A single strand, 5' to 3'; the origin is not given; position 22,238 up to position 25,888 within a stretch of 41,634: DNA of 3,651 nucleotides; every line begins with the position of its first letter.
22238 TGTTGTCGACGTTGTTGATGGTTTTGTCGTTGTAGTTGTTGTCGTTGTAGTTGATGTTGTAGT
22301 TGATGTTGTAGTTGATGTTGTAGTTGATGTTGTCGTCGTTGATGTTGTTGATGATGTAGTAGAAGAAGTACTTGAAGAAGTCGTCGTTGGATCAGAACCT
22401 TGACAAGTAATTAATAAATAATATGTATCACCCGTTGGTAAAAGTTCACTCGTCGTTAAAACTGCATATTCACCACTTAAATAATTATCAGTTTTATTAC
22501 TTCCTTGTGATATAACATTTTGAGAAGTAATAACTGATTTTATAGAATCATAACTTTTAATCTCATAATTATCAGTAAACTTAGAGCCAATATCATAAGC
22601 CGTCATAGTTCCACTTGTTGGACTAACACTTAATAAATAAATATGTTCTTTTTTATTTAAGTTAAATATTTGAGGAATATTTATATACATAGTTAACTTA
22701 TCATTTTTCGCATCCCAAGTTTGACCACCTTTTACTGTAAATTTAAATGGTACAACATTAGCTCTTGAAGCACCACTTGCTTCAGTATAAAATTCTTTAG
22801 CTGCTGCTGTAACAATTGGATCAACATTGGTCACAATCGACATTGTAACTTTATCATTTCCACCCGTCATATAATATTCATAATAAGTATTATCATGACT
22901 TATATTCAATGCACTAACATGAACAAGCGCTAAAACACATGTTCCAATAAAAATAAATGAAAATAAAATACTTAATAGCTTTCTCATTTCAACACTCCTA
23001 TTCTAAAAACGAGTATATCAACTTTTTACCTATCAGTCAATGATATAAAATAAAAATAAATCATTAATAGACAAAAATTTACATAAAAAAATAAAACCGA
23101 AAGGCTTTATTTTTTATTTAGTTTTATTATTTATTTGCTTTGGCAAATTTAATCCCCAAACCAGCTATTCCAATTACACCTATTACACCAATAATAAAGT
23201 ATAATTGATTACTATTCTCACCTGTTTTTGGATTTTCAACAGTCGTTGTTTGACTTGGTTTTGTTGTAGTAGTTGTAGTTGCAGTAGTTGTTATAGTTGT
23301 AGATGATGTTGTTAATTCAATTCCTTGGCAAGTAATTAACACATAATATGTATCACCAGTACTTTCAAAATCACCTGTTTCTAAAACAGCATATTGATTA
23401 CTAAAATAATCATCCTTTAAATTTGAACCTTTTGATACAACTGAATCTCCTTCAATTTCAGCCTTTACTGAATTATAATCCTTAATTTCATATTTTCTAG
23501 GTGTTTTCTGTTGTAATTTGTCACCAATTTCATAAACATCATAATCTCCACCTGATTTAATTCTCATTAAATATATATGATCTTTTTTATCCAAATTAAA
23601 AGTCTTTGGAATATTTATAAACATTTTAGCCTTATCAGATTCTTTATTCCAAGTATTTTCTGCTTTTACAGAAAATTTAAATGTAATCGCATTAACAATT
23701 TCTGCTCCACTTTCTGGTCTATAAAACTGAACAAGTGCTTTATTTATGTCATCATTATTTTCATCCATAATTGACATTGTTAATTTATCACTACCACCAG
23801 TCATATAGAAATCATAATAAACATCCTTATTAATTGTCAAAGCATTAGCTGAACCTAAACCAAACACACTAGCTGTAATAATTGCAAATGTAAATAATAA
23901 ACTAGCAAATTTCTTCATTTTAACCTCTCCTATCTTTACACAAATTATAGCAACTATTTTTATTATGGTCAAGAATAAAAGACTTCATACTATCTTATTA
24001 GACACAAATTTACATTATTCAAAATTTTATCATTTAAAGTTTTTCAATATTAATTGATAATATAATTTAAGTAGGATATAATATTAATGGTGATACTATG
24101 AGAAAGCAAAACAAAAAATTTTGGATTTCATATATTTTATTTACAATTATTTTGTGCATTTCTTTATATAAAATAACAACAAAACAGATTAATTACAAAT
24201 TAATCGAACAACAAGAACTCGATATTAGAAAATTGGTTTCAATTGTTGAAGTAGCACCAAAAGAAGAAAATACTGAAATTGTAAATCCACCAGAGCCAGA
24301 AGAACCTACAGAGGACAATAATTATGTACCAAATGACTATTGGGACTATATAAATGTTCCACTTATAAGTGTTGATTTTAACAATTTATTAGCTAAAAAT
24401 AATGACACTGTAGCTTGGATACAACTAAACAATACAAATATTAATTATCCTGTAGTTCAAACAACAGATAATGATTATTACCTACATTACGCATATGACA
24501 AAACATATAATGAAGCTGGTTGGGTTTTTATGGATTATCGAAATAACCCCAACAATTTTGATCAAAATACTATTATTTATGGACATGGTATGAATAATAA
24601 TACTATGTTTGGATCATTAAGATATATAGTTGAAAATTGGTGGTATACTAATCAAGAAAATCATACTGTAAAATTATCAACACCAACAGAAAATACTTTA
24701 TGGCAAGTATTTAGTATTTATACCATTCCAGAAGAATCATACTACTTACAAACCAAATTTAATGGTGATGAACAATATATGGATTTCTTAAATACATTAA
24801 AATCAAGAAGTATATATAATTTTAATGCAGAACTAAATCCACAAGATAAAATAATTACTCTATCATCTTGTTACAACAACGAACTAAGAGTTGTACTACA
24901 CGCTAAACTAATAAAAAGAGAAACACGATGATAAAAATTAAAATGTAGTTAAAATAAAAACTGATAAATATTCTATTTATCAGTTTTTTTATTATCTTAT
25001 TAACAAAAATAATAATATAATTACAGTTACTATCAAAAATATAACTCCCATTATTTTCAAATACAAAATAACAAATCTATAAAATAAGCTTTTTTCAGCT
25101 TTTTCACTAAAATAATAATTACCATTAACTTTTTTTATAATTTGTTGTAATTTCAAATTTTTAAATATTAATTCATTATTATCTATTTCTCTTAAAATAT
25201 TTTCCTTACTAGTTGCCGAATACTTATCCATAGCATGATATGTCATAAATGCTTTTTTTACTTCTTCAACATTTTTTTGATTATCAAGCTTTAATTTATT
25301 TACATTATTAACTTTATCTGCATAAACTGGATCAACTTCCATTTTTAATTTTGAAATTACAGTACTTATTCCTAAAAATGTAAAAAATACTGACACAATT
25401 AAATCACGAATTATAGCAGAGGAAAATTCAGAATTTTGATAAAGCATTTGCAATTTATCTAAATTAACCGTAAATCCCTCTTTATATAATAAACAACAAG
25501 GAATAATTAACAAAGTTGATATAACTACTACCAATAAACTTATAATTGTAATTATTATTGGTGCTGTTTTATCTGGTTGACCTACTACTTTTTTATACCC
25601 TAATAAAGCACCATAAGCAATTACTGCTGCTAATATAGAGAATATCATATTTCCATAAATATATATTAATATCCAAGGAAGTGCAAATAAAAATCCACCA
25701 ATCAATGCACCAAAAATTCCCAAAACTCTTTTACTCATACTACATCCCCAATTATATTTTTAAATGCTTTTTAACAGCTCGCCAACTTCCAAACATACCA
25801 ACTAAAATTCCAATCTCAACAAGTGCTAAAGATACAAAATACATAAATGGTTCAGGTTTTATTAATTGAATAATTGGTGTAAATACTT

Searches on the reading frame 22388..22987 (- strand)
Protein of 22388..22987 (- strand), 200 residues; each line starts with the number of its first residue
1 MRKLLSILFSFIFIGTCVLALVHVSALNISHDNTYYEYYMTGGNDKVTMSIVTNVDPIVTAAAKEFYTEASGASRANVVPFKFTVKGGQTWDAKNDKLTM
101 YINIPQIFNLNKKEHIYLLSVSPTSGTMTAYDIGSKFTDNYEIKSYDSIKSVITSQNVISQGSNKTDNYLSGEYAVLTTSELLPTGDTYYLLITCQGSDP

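Call 25: search_solved_structures(query=window:22391-22912:-, max_evalue=10)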
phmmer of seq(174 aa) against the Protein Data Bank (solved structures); distinct sequences matched with E-value up to 10: 0.

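Call 29: find_homologous_proteins(query=window:22388-22987:-)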
Query seq(200 aa) (200 aa): 6 proteins with E <= 0.001 among 103 candidates.
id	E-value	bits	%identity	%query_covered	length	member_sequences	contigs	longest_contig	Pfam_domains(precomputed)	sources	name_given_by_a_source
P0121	1.1e-54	203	50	100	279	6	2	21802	-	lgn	-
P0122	5.3e-52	194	48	99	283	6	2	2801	-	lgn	-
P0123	1.3e-50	190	47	100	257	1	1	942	-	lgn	-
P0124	6.7e-46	175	47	99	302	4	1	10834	-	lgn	-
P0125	3.6e-38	149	45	98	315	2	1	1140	-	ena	-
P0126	1.2e-35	141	40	99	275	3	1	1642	-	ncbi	-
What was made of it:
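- Tried and rejected: Only 6 homologues exist (call 29).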

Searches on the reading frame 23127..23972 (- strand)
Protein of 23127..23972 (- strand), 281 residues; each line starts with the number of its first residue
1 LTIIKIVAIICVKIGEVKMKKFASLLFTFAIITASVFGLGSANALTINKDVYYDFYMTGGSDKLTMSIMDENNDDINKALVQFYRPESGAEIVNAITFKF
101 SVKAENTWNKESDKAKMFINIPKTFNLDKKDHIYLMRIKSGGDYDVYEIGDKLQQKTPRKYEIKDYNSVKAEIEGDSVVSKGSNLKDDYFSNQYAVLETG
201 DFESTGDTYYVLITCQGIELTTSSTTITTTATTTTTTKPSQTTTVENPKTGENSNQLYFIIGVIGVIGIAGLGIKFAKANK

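Call 24: search_protein_families(library=pfam, proteins=[window:23127-23972:-], max_evalue=1)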
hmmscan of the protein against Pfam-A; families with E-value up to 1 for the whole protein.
window:23127-23972:- (281 aa): 4 families
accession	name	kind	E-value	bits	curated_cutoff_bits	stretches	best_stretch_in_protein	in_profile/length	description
PF00746.26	Gram_pos_anchor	-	0.00024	21.4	20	1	248-278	10-40/43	LPXTG cell wall anchor motif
PF01456.22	Mucin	-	0.016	15.7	34.7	1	221-254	73-108/143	Mucin-like glycoprotein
PF16464.10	DUF5045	-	0.1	13.4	29.9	1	186-242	8-63/85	Domain of unknown function (DUF5045)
PF06466.16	PCAF_N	-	0.13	12.4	24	1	63-130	119-188/251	PCAF (P300/CBP-associated factor) N-terminal domain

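Call 40: predict_structure(alignment_id=A3)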
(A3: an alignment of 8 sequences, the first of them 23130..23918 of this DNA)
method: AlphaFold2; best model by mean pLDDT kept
length: 263 residues; sequences in the alignment: 8
mean_pLDDT: 65.0   pTM: 0.57
mean pLDDT of the five models: 65.0, 63.5, 62.0, 61.1, 58.2
residues with pLDDT >= 90: 24; 70-90: 105; 50-70: 53; < 50: 81
segments of 3 or more residues with pLDDT < 50: 1-3, 17-28, 134-139, 200-247, 253-263
pLDDT, mean of each block of 10 residues (from residue 1): 53 49 39 77 83 72 68 67 91 89 73 75 75 52 83 87 77 85 89 74 38 34 36 37 45 48 41
secondary structure, 60 per line:
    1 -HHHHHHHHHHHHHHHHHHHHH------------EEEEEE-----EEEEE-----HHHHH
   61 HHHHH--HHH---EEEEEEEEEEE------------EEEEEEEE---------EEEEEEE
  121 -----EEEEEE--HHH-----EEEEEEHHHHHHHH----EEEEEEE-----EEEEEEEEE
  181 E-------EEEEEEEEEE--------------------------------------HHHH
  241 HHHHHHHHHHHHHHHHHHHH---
elements in order: H2-22 E35-40 E46-50 H56-65 E74-84 E97-104 E114-120 E126-131 E142-147 H148-155 E160-166 E172-181 E189-198 H237-260

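Call 43: fold_search(model_id=the predicted structure, library=pdb)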
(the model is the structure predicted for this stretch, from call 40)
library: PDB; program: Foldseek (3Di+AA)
matches with E <= 10: 1174; with E <= 0.001: 0
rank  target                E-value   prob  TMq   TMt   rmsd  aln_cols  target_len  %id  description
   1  7ljg_B                1.0e-02  0.08  0.11  0.11  17.1       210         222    6  Crystal Structure of Lectin from Dioclea altissima (released 2022-02-09)
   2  7ljg_A                7.3e-02  0.06  0.12  0.13  16.9       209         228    6  Crystal Structure of Lectin from Dioclea altissima (released 2022-02-09)
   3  6k0p_A                9.1e-02  0.12  0.16  0.09  18.2       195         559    8  Catalytic domain of GH87 alpha-1,3-glucanase D1045A in complex with nigerose (released 2019-12-25)
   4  9g13_E                9.6e-02  0.54  0.20  0.35  17.2       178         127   11  VHH H3-2 in complex with Tau C-terminal peptide (released 2024-07-31)
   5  7zkq_A                9.6e-02  0.15  0.20  0.23  17.1       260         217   10  Early Pp module assembly intermediate of complex I (released 2022-11-23)
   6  4luk                  9.6e-02  0.08  0.12  0.16  15.2       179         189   10  The crystal structure of the P132A, Y133G mutant of Pyrococcus furiosus phosphoglucose isomerase in complex with mangane (released 2014-07-30)
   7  1x7n                  1.1e-01  0.08  0.12  0.15  15.2       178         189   10  The crystal structure of Pyrococcus furiosus phosphoglucose isomerase with bound 5-phospho-D-arabinonate and Manganese (released 2004-10-12)
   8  4lta_A                1.1e-01  0.08  0.12  0.16  15.3       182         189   10  The crystal structure of the P132R, Y133G mutant of Pyrococcus furiosus phosphoglucose isomerase in complex with manga (released 2014-07-30)
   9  1x82                  1.2e-01  0.08  0.12  0.15  15.4       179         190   10  CRYSTAL STRUCTURE OF PHOSPHOGLUCOSE ISOMERASE FROM PYROCOCCUS FURIOSUS WITH BOUND 5-phospho-D-arabinonate (released 2004-10-12)
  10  2gdf_A                1.2e-01  0.05  0.11  0.13  18.6       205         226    5  Crystal structure of Dioclea violacea seed lectin (released 2006-09-16)
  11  9qj4_B                1.3e-01  0.04  0.10  0.08  27.4       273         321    5  Structure of the Complement classical and lectin pathway proconvertase, C4b2 (released 2025-12-24)
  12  8gsc_1                1.4e-01  0.06  0.11  0.12  22.4       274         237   10  Echovirus3 A-particle in complex with 6D10 Fab (released 2022-12-14)
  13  5ost                  1.5e-01  0.14  0.16  0.07  12.8       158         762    9  Beta-glucosidase from Thermoanaerobacterium xylolyticum GH116 in complex with Gluco-1H-imidazole (released 2018-04-11)
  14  7dks                  1.5e-01  0.14  0.16  0.07  12.8       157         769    9  Crystal structure of TxGH116 E441A nucleophile mutant from Thermoanaerobacterium xylanolyticum (released 2021-06-23)
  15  7w2s                  1.5e-01  0.14  0.16  0.07  12.7       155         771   10  Crystal structure of TxGH116 E730A mutant from Thermoanaerobacterium xylanolyticum with glucose (released 2022-04-06)
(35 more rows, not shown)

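Call 78: search_solved_structures(query=A3, max_evalue=10)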
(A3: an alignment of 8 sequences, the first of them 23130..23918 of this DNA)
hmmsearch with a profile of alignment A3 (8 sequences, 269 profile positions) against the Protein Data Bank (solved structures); distinct sequences matched with E-value up to 10: 1.
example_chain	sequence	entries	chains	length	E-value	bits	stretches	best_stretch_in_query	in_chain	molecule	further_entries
7sww_L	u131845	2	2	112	0.91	12.3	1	19-50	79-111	SARS2-57 Fv light chain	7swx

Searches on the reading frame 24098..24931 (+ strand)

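Call 24: search_protein_families(library=pfam, proteins=[window:24098-24931:+], max_evalue=1)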
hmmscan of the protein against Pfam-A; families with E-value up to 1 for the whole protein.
window:24098-24931:+ (277 aa): 1 family
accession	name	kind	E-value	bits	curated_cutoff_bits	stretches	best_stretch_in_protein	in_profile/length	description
PF04203.18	Sortase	-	2.2e-13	50.5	26.6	1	108-271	1-124/125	Sortase domain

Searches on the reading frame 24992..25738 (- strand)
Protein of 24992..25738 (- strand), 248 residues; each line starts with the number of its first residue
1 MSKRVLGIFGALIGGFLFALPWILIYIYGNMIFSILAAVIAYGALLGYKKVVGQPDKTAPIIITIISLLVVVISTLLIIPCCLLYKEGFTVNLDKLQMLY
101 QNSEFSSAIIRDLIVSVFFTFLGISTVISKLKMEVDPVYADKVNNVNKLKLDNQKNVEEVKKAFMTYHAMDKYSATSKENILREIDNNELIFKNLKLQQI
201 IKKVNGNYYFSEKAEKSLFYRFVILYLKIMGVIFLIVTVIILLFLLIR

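Call 24: search_protein_families(library=pfam, proteins=[window:24992-25738:-], max_evalue=1)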
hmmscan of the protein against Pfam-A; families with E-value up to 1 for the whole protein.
window:24992-25738:- (248 aa): 2 families
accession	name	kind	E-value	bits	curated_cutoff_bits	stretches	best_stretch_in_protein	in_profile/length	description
PF13686.11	DrsE_2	-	0.05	14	25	1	112-187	31-110/156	DsrE/DsrF/DrsH-like family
PF24406.1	nSTAND_NTPase4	-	0.051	14.1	27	1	172-211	14-49/58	Novel STAND NTPase 4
